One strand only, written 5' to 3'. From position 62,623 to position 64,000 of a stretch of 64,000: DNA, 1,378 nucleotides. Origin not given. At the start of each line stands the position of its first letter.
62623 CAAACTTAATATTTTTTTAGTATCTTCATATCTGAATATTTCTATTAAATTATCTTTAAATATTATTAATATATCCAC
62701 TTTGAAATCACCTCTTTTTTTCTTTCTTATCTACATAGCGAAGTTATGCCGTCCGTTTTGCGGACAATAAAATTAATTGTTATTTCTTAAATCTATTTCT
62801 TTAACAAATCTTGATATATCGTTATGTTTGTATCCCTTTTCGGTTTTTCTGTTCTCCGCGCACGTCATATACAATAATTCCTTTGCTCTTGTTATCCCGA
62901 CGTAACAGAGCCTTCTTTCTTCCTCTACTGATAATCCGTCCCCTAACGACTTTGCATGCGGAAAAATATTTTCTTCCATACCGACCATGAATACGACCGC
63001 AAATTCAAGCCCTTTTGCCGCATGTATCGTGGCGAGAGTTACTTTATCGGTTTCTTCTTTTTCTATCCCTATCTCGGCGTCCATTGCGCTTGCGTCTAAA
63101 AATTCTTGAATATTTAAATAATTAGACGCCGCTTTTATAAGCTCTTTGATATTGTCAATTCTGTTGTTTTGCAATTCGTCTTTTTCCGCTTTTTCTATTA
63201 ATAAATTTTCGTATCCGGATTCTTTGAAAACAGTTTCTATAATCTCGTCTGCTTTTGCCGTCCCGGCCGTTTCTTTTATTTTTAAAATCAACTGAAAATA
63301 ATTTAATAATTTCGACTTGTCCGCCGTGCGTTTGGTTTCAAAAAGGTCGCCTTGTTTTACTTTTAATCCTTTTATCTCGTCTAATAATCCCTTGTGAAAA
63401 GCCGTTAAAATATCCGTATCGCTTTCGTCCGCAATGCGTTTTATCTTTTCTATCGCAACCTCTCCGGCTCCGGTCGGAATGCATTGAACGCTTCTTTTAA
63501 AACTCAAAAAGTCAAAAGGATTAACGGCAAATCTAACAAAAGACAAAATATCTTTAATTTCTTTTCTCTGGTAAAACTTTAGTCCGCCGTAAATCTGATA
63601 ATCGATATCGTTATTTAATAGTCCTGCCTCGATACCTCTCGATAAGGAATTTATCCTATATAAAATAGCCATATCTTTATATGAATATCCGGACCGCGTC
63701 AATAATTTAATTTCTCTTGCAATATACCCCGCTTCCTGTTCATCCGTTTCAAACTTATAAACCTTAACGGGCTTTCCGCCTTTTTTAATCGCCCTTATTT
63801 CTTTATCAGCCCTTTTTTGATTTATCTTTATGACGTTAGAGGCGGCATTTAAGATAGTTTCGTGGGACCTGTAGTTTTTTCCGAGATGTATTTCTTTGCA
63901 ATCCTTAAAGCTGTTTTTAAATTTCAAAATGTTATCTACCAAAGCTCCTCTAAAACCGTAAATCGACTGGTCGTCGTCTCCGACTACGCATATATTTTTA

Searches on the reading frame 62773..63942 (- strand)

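Call 26: search_protein_families(library=pfam, proteins=[window:62773-63942:-], max_evalue=0.001)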
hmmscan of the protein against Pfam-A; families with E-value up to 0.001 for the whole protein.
window:62773-63942:- (389 aa): 3 families
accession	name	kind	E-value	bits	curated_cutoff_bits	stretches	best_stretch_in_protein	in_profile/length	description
PF13361.12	UvrD_C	-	3e-65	221.4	25.6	1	18-363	1-349/350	UvrD-like helicase C-terminal domain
PF13538.12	UvrD_C_2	-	1.5e-09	38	27.4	1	301-359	2-51/52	UvrD-like helicase C-terminal domain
PF13087.12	AAA_12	-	5.1e-05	23.4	27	0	294-362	132-193/195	AAA domain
